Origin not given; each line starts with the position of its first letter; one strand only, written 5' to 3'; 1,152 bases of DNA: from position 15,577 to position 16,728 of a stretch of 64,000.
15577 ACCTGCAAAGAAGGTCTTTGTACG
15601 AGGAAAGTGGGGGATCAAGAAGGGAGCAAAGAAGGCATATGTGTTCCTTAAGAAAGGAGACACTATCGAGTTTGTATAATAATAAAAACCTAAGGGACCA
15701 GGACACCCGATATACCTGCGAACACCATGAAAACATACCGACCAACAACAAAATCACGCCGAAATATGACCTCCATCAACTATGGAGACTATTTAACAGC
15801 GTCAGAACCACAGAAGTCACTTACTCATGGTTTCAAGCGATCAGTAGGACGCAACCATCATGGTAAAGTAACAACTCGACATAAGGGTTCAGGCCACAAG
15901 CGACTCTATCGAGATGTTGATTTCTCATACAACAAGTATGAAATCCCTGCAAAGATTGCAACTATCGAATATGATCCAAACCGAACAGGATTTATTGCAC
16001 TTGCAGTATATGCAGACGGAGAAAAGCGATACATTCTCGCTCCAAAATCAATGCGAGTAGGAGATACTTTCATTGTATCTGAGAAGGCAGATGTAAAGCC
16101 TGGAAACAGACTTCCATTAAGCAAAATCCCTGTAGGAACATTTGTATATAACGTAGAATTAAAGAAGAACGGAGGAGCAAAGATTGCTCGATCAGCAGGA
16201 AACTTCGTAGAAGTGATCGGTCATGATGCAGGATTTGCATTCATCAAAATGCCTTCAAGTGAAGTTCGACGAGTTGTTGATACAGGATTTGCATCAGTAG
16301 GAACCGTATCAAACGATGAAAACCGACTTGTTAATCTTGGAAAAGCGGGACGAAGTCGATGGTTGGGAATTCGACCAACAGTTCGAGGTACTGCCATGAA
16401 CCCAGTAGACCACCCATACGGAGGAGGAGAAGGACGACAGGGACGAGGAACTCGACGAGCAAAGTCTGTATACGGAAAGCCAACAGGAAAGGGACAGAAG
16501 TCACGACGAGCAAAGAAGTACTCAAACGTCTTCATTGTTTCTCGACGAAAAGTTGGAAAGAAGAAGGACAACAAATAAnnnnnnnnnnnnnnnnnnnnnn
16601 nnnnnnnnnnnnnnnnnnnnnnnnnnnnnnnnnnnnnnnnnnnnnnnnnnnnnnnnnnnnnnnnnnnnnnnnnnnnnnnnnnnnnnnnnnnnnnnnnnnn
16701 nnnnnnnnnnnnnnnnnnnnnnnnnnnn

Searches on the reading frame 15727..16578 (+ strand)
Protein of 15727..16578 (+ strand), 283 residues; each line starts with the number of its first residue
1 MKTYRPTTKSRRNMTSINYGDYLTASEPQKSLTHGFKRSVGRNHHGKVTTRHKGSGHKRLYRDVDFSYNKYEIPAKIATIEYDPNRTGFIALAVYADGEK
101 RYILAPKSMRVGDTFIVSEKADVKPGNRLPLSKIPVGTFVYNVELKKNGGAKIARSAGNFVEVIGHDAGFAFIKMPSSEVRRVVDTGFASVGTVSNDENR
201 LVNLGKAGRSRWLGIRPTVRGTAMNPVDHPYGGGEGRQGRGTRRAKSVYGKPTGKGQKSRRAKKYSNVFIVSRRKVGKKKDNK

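Call 36: search_protein_families(library=pfam, proteins=[window:15727-16578:+], max_evalue=0.001)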
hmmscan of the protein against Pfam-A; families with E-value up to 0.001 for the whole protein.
window:15727-16578:+ (283 aa): 2 families
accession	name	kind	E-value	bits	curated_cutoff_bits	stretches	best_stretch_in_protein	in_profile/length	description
PF03947.24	Ribosomal_L2_C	-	1.1e-45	155.2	33.7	1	124-240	1-117/126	Ribosomal Proteins L2, C-terminal domain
PF00181.30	Ribosomal_L2_N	-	4.8e-32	110.3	23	1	41-116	1-76/77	Ribosomal Proteins L2, RNA binding N-terminal domain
